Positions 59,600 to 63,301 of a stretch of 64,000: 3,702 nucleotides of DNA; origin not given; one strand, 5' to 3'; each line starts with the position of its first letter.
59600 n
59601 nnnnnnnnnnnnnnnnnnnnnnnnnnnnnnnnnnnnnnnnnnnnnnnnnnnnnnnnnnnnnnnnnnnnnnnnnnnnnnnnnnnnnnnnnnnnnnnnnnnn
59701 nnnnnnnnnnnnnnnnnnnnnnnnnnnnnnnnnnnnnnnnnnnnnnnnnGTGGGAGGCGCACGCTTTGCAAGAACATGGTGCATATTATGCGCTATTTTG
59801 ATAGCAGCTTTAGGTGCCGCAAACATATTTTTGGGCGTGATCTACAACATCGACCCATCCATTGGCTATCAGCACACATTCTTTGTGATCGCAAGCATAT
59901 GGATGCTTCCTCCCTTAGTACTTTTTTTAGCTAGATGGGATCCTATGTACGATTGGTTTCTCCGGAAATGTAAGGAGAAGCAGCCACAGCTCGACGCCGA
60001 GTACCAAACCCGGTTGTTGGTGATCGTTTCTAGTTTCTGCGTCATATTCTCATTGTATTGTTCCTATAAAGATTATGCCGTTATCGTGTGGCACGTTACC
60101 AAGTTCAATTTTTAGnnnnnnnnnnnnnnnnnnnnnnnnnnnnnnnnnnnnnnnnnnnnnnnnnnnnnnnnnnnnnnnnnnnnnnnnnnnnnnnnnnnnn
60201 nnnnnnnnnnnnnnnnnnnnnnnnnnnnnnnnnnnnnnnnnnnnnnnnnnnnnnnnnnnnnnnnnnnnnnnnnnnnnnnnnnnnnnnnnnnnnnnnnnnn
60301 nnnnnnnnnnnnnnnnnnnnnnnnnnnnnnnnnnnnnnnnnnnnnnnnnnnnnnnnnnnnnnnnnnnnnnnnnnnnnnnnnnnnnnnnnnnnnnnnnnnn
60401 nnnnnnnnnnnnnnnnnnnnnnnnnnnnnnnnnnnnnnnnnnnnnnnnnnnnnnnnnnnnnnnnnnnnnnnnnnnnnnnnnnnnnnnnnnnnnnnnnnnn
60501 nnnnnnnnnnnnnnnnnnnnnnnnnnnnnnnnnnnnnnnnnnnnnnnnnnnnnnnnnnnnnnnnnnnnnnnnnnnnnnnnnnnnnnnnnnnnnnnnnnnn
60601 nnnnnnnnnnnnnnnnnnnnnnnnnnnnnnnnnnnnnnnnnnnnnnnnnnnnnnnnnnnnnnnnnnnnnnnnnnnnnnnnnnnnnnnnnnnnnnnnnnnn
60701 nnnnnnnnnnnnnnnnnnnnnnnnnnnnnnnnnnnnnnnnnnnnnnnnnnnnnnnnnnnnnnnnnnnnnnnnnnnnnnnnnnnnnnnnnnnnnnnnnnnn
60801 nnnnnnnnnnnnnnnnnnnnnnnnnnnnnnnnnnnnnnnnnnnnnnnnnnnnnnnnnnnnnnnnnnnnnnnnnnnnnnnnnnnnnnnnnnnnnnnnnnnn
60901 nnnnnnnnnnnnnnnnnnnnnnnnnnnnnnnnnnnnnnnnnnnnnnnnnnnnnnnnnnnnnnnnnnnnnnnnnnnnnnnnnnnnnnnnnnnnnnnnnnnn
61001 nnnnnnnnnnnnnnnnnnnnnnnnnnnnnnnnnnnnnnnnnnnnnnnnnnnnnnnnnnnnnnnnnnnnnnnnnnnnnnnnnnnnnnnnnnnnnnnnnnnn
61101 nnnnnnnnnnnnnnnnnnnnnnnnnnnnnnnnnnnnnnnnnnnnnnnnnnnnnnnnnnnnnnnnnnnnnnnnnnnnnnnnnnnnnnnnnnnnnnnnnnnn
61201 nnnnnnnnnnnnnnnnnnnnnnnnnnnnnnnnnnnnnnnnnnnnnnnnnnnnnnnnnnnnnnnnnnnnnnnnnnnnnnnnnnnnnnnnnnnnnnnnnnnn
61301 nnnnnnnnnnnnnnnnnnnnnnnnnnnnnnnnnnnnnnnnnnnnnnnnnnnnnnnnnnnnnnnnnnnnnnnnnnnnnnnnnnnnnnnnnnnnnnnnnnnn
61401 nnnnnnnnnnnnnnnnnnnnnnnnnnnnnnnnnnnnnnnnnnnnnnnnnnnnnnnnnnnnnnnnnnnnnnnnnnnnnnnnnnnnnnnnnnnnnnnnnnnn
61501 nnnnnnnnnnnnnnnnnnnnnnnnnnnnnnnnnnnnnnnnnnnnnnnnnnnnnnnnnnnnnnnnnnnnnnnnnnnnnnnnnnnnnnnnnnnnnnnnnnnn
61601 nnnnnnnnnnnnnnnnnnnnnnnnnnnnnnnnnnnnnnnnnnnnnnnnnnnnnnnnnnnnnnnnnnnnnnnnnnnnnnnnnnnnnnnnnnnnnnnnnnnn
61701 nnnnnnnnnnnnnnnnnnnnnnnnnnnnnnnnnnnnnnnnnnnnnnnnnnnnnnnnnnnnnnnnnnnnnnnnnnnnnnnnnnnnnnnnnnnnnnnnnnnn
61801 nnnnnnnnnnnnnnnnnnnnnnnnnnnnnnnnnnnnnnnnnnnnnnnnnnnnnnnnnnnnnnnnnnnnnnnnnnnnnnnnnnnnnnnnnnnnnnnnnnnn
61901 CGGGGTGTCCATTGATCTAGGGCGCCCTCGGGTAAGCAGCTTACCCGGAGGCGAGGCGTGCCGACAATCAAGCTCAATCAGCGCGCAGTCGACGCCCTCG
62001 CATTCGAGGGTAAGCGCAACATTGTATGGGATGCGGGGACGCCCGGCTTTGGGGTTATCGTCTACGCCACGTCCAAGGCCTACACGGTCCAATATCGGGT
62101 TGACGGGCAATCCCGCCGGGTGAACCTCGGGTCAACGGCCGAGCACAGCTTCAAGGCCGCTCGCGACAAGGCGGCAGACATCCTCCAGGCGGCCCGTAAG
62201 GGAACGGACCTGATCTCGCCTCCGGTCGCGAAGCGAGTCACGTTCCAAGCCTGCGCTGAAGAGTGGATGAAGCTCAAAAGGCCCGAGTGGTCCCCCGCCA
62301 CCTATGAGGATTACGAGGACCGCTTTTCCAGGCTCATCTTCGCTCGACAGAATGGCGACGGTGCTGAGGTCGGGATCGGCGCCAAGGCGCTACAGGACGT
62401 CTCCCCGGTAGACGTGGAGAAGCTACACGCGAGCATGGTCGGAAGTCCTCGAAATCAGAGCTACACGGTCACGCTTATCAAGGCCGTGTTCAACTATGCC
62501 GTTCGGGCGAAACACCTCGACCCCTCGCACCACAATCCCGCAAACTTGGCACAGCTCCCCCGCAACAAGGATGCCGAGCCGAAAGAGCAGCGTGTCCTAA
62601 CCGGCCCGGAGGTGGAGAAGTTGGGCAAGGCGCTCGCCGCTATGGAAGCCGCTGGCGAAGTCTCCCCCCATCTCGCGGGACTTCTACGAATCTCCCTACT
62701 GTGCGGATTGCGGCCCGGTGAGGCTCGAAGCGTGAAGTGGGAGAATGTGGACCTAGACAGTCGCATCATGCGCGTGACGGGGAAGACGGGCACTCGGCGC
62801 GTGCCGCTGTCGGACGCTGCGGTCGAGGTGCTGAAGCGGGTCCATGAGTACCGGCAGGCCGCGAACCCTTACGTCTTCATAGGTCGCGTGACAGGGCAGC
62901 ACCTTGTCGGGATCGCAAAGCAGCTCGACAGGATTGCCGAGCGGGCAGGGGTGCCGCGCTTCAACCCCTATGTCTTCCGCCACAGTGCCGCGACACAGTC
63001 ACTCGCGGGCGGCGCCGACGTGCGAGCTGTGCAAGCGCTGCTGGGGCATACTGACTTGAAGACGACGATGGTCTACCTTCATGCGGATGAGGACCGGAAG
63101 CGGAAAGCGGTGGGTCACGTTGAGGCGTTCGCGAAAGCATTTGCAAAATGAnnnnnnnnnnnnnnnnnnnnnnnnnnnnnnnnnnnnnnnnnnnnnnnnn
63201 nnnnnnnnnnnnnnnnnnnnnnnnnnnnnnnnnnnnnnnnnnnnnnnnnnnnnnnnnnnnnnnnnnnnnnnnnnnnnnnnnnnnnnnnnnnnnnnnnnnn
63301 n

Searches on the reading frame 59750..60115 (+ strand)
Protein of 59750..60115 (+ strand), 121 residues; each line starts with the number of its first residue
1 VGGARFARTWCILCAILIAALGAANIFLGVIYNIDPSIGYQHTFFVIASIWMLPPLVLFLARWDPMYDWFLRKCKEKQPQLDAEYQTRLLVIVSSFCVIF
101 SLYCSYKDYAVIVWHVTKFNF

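Call 13: search_protein_families(library=pfam, proteins=[window:59750-60115:+], max_evalue=0.01)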
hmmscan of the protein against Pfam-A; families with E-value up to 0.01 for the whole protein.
window:59750-60115:+ (121 aa): 1 family
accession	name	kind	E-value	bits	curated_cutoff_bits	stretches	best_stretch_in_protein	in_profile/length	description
PF05915.17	TMEM_230_134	-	0.0023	18.5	26.8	1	11-54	49-92/119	Transmembrane proteins 230/134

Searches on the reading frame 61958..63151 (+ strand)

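Call 13: search_protein_families(library=pfam, proteins=[window:61958-63151:+], max_evalue=0.01)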
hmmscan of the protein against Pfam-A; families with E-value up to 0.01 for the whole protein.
window:61958-63151:+ (397 aa): 5 families
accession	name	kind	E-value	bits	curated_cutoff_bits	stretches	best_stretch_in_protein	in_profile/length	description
PF00589.27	Phage_integrase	-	3.3e-29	102.3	27.1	1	213-378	2-170/172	Phage integrase family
PF13356.12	Arm-DNA-bind_3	-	5.5e-09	36.5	27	1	6-85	1-76/83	Arm DNA-binding domain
PF22022.2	Phage_int_M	-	6.9e-06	26.7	27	1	96-188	1-86/96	Phage integrase central domain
PF03358.20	FMN_red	-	0.0038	17.3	24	1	160-231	6-73/152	NADPH-dependent FMN reductase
PF14659.12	Phage_int_SAM_3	-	0.01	16.5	22.6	0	95-125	1-31/58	Phage integrase, N-terminal SAM-like domain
